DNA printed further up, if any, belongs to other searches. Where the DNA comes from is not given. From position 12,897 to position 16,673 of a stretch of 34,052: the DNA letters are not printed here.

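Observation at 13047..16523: Sec-exported, SLH-anchored polymorphic-toxin-like protein ending in a RelA/SpoT-type pyrophosphokinase domain, encoded inside a type IV pilus locus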

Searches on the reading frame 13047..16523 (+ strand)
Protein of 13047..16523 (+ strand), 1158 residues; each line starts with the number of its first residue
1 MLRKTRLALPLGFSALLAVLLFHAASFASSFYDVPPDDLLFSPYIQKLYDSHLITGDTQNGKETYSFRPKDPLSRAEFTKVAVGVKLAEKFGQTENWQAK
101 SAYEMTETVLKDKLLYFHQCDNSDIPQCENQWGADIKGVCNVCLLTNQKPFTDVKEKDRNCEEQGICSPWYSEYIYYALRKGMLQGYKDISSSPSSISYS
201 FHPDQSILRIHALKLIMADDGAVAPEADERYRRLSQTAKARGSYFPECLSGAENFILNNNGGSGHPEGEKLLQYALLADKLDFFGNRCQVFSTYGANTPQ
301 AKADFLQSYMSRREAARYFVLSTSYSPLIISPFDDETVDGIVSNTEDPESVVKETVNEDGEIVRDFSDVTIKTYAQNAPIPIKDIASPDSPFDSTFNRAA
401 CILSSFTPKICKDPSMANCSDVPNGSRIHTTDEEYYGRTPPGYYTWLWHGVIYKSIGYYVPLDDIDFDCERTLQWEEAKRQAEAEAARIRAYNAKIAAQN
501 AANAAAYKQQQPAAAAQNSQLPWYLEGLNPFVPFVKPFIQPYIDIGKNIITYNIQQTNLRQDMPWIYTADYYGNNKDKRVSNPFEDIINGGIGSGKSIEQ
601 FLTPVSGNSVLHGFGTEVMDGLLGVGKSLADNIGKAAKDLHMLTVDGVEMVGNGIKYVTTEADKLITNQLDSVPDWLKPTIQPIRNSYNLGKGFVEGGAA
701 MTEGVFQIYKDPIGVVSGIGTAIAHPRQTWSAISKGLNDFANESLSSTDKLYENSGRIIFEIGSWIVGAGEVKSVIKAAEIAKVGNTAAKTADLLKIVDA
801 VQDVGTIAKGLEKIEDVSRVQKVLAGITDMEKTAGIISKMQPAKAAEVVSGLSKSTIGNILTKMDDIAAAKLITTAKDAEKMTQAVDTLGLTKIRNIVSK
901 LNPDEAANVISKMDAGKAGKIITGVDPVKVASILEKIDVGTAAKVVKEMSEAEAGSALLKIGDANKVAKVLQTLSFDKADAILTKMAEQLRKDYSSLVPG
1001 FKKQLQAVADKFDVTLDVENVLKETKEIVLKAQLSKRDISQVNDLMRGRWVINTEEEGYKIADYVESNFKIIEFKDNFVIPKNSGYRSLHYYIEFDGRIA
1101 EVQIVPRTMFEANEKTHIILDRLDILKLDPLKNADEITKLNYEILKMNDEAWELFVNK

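Call 3: search_protein_families(library=pfam, proteins=[window:13047-16523:+], max_evalue=0.1)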
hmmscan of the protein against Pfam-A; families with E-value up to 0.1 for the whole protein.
window:13047-16523:+ (1158 aa): 6 families
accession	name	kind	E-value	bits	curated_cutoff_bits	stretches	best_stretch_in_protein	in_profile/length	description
PF03448.22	MgtE_N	-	3e-15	57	25.9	3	901-997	1-96/102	MgtE intracellular N domain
PF04607.23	RelA_SpoT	-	1.8e-10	41.5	27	1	1023-1112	4-97/113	Region found in RelA / SpoT proteins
PF14841.11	FliG_M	-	7.1e-08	33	25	0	834-862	17-45/76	FliG middle domain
PF00395.25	SLH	-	1.6e-07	31.6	20.8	1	31-78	2-43/44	S-layer homology domain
PF14842.11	FliG_N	-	0.00054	21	25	0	898-991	12-100/104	FliG N-terminal domain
PF08564.16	CDC37_C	-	0.0019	18.7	22.1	0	879-916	23-60/100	Cdc37 C terminal domain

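Call 4: search_protein_families(library=ncbifam, proteins=[window:13047-16523:+], max_evalue=0.1)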
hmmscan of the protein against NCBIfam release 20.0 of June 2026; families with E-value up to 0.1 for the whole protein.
window:13047-16523:+ (1158 aa): 7 families
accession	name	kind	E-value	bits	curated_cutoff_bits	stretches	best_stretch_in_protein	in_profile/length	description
TIGR00691.1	spoT_relA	subfamily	1.6e-12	46.6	499.2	1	980-1111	171-304/687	RelA/SpoT family protein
TIGR00400.1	mgtE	equivalog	0.0015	17.4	232.75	1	860-1028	13-179/450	magnesium transporter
NF041399.1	XopAD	subfamily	0.015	12.5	2000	1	786-975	361-553/2133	XopAD/skwp family type III secretion system effector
NF053588.1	GTPPhKinYjbM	equivalog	0.031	14.1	320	1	1023-1096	45-124/201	GTP diphosphokinase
NF010410.0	PRK13836.1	subfamily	0.073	12.5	369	0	25-86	94-154/220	conjugal transfer protein TrbF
NF047368.1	collar_FlbB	equivalog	0.088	12.6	110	0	829-871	124-166/193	periplasmic-type flagellar collar protein FlbB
NF002839.0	PRK03072.1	equivalog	0.09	11.8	412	0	912-959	208-254/291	zinc metalloprotease HtpX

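Call 6: find_homologous_proteins(query=window:13047-16523:+)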
Query window:13047-16523:+ (1158 aa): 10 proteins with E <= 0.001 among 8000 candidates.
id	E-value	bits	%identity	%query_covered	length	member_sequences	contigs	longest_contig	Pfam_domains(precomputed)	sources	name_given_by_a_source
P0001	0.0e+0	2631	100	100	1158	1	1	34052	PF04607.24,PF14841.12,PF00395.26,PF03448.23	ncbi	ncbi:MAG: S-layer homology domain-containing protein [Patescibacteria group bacterium]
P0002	0.0e+0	1532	59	98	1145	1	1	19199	PF04607.24,PF00395.26,PF03448.23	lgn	-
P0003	1.1e-276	939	46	84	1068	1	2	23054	PF00395.26,PF03448.23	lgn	-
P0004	9.9e-247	840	66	41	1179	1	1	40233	PF00395.26,PF03448.23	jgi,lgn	jgi:flagellar motility protein MotE (MotC chaperone)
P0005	4.2e-213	728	69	30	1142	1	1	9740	PF00395.26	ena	-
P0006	8.5e-197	674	65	40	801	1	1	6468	PF00395.26,PF22322.2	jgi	-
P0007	2.5e-192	660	54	50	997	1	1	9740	PF00395.26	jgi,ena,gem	-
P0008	1.5e-189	650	63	40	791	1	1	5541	PF00395.26,PF22322.2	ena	-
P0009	9.6e-151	522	60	36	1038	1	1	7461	PF00395.26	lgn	-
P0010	1.0e-55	207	40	27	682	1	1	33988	PF00395.26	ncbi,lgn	-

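Call 10: search_protein_families(library=pfam, proteins=[P0002, P0003, P0004, P0005, P0006, P0007, P0008, P0009, P0010], max_evalue=0.05)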
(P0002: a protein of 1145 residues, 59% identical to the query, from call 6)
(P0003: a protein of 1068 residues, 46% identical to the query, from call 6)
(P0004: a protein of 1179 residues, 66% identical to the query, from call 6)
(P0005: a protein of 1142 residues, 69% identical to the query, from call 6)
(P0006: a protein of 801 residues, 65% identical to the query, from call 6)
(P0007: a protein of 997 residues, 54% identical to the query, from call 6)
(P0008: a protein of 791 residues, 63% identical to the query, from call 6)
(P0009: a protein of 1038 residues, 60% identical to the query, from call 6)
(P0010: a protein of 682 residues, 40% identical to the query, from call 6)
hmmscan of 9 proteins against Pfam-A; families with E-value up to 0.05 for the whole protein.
P0002 (1145 aa): 3 families
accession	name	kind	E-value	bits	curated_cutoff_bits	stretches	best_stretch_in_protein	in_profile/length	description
PF03448.22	MgtE_N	-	1e-11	45.7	25.9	2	872-950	5-83/102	MgtE intracellular N domain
PF00395.25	SLH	-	4.5e-11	43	20.8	2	32-78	2-43/44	S-layer homology domain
PF04607.23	RelA_SpoT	-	2.1e-10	41.3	27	1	1014-1100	4-94/113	Region found in RelA / SpoT proteins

P0003 (1068 aa): 2 families
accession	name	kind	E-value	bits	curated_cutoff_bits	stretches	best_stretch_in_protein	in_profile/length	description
PF00395.25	SLH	-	2.5e-09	37.4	20.8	2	153-189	10-42/44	S-layer homology domain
PF03448.22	MgtE_N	-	2.7e-06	28.3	25.9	1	765-826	27-87/102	MgtE intracellular N domain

P0004 (1179 aa): 4 families
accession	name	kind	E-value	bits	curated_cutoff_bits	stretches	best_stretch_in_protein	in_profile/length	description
PF03448.22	MgtE_N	-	6.2e-15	56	25.9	2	871-955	3-86/102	MgtE intracellular N domain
PF00395.25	SLH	-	1.9e-10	41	20.8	1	32-82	1-43/44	S-layer homology domain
PF14841.11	FliG_M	-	6.2e-05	23.6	25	1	889-917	19-47/76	FliG middle domain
PF04607.23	RelA_SpoT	-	0.00068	20.3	27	0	1012-1102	4-91/113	Region found in RelA / SpoT proteins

P0005 (1142 aa): 2 families
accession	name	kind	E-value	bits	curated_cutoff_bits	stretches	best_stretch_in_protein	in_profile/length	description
PF00395.25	SLH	-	3.2e-07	30.7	20.8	1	32-78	2-43/44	S-layer homology domain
PF03448.22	MgtE_N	-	0.017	16.1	25.9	0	904-955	44-94/102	MgtE intracellular N domain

P0006 (801 aa): 2 families
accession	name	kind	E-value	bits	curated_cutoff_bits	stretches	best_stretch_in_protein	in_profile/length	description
PF22322.1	DUF6973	-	5.3e-15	55.6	27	1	638-737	20-111/124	Domain of unknown function (DUF6973)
PF00395.25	SLH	-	1.6e-09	38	20.8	2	34-82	1-43/44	S-layer homology domain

P0007 (997 aa): 1 family
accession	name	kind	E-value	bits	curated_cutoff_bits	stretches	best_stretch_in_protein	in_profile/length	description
PF00395.25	SLH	-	3.8e-09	36.8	20.8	2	41-87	2-43/44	S-layer homology domain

P0008 (791 aa): 2 families
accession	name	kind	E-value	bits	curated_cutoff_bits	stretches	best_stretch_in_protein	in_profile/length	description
PF22322.1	DUF6973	-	2.2e-14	53.5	27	1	644-733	26-112/124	Domain of unknown function (DUF6973)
PF00395.25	SLH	-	3.2e-07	30.7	20.8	1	40-86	2-43/44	S-layer homology domain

P0009 (1038 aa): 4 families
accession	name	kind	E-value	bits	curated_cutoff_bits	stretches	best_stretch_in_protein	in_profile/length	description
PF00395.25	SLH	-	6.6e-12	45.6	20.8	2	170-207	10-43/44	S-layer homology domain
PF05057.20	DUF676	-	0.00011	22.2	20.3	1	617-712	7-101/217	Putative serine esterase (DUF676)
PF12697.13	Abhydrolase_6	-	0.0027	18.8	26.3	1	619-729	2-99/217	Alpha/beta hydrolase family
PF00561.26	Abhydrolase_1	-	0.031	14.4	25.8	0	619-713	4-91/245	alpha/beta hydrolase fold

P0010 (682 aa): 1 family
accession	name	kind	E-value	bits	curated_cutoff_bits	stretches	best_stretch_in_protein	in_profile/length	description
PF00395.25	SLH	-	2.6e-09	37.3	20.8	1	157-190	8-40/44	S-layer homology domain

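Call 12: find_encoding_contigs(protein=P0002, flank=10000, max_places=3)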
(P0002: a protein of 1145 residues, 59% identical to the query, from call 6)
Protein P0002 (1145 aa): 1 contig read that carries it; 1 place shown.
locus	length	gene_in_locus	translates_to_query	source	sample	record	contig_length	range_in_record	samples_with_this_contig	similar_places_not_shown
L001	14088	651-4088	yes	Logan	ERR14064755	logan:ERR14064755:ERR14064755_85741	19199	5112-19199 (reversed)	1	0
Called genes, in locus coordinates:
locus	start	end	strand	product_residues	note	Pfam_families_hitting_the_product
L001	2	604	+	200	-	?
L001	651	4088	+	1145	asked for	PF00395:SLH (faint), PF03448:MgtE_N (weak), PF04607:RelA_SpoT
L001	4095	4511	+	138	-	-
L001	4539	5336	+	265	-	PF04893:Yip1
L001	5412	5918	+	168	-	-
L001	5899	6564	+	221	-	-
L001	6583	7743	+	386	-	PF00395:SLH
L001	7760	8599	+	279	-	-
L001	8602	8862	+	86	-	-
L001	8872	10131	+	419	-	PF00482:T2SSF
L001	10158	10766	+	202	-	PF07963:N_methyl (weak)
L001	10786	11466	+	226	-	PF07963:N_methyl (weak)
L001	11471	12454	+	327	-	-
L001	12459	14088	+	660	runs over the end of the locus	-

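Call 13: find_encoding_contigs(protein=P0004, flank=10000, max_places=3)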
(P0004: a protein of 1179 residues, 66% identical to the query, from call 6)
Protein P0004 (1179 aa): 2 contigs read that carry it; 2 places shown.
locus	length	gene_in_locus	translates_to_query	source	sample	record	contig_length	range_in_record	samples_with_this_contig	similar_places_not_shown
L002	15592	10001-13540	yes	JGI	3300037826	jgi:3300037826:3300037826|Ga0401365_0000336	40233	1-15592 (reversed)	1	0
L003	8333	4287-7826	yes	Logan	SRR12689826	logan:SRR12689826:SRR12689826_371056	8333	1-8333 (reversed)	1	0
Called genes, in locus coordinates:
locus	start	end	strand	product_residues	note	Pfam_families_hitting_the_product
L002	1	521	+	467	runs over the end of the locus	PF00437:T2SSE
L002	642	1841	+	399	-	PF00482:T2SSF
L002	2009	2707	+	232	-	PF07963:N_methyl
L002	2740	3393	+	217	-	PF07963:N_methyl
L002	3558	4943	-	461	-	PF08529:NusA_N, PF13184:KH_NusA_1st, PF26594:KH_NusA_2nd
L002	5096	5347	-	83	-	PF05016:ParE_toxin (weak)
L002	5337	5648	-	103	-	PF02604:PhdYeFM_antitox (weak)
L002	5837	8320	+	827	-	-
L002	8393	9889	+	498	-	PF00437:T2SSE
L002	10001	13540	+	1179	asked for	PF00395:SLH (weak), PF03448:MgtE_N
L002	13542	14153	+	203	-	PF13644:DKNYY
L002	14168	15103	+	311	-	PF04893:Yip1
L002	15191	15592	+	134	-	?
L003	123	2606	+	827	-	-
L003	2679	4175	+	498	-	PF00437:T2SSE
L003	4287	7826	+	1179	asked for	PF00395:SLH (weak), PF03448:MgtE_N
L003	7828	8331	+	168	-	?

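Call 14: find_encoding_contigs(protein=P0003, flank=10000, max_places=3)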
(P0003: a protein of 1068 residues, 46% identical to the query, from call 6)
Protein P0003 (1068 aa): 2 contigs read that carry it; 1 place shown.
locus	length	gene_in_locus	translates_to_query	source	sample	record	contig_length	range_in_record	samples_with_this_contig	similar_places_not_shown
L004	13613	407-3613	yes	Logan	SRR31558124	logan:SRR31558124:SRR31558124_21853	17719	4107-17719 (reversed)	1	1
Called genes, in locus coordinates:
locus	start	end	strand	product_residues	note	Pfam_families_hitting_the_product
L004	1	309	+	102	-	?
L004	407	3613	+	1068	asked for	PF00395:SLH (faint), PF03448:MgtE_N (weak)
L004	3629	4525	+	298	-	-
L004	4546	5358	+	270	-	PF04893:Yip1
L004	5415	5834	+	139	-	-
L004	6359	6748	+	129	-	-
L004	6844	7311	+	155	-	-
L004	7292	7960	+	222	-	-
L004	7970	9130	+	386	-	PF00395:SLH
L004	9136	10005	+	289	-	-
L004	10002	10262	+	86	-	-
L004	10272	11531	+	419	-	PF00482:T2SSF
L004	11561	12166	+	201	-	PF07963:N_methyl (weak)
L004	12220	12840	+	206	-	-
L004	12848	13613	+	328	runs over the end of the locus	-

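Call 15: find_encoding_contigs(protein=P0007, flank=10000, max_places=2)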
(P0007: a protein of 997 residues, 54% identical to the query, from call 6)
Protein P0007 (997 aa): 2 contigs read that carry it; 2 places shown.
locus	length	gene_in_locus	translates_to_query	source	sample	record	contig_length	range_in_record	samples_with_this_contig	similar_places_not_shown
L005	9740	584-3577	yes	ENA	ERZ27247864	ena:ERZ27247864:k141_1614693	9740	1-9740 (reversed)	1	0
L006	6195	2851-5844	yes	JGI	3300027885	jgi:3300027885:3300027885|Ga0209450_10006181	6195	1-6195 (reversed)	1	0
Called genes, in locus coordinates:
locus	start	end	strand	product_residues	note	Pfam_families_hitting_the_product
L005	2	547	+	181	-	?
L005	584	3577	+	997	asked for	PF00395:SLH (faint)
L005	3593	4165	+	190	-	-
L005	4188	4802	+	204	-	-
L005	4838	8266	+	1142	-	PF00395:SLH (faint)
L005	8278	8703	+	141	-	-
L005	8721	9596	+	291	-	PF04893:Yip1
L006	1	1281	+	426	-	?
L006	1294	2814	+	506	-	PF00437:T2SSE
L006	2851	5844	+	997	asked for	PF00395:SLH (faint)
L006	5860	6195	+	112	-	?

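Call 16: find_encoding_contigs(protein=P0010, flank=10000, max_places=2)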
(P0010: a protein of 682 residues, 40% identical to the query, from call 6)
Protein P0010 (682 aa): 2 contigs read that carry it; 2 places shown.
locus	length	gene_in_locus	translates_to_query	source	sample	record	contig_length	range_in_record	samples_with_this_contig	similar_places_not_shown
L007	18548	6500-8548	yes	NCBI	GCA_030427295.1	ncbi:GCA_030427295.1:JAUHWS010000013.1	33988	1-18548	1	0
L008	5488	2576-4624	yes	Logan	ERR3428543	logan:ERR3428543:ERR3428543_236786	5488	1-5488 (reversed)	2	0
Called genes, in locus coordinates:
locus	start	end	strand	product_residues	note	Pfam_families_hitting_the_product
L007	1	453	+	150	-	?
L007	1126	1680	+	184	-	-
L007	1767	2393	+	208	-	PF07963:N_methyl (faint)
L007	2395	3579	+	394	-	PF00395:SLH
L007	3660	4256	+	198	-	-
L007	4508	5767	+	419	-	PF00482:T2SSF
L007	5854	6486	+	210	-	PF07963:N_methyl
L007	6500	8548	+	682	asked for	PF00395:SLH (weak)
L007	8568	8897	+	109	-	-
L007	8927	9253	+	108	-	-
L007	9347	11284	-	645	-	PF00012:HSP70, PF06723:MreB_Mbl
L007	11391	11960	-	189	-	PF01025:GrpE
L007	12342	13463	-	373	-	-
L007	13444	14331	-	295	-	PF00483:NTP_transferase, PF12804:NTP_transf_3 (weak)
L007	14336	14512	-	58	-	-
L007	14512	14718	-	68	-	-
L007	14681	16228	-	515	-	PF13506:Glyco_transf_21, PF00535:Glycos_transf_2, PF10111:Glyco_tranf_2_2 (faint), PF13641:Glyco_tranf_2_3, PF13632:Glyco_trans_2_3, PF03552:Cellulose_synt (weak)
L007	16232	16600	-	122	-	PF00072:Response_reg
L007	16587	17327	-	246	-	-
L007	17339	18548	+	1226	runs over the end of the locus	PF11271:PorA, PF03924:CHASE, PF00989:PAS, PF13188:PAS_8 (weak), PF13426:PAS_9, PF00512:HisKA, PF02518:HATPase_c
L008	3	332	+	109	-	?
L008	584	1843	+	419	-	PF00482:T2SSF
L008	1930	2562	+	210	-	PF07963:N_methyl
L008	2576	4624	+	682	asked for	PF00395:SLH (weak)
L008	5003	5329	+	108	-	-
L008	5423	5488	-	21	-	?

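Call 17: find_encoding_contigs(protein=P0009, flank=10000, max_places=2)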
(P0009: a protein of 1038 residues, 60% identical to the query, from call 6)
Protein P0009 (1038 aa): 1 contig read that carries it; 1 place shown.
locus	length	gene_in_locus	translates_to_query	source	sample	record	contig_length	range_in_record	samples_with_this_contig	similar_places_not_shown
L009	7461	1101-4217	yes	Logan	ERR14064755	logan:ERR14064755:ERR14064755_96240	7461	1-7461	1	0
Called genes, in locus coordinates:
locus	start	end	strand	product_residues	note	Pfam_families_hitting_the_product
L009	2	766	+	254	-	?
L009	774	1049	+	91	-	-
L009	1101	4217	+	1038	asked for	PF00395:SLH (faint)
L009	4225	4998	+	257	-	-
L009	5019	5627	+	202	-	PF04893:Yip1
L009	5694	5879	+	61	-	-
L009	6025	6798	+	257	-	-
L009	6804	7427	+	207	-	-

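Call 18: find_encoding_contigs(protein=P0006, flank=10000, max_places=2)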
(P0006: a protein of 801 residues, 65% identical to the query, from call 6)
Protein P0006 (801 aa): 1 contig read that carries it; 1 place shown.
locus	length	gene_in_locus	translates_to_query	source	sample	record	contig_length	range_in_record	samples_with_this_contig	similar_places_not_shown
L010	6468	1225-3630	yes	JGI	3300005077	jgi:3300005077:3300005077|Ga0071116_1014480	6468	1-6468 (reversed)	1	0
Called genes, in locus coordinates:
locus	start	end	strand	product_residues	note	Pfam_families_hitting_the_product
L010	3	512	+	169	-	?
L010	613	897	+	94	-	PF01909:NTP_transf_2, PF18765:Polbeta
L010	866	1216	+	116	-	PF01934:HepT-like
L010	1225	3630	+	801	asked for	PF00395:SLH (faint), PF22322:DUF6973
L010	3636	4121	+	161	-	-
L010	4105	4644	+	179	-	-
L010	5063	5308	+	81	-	-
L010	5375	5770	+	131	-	-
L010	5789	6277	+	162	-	-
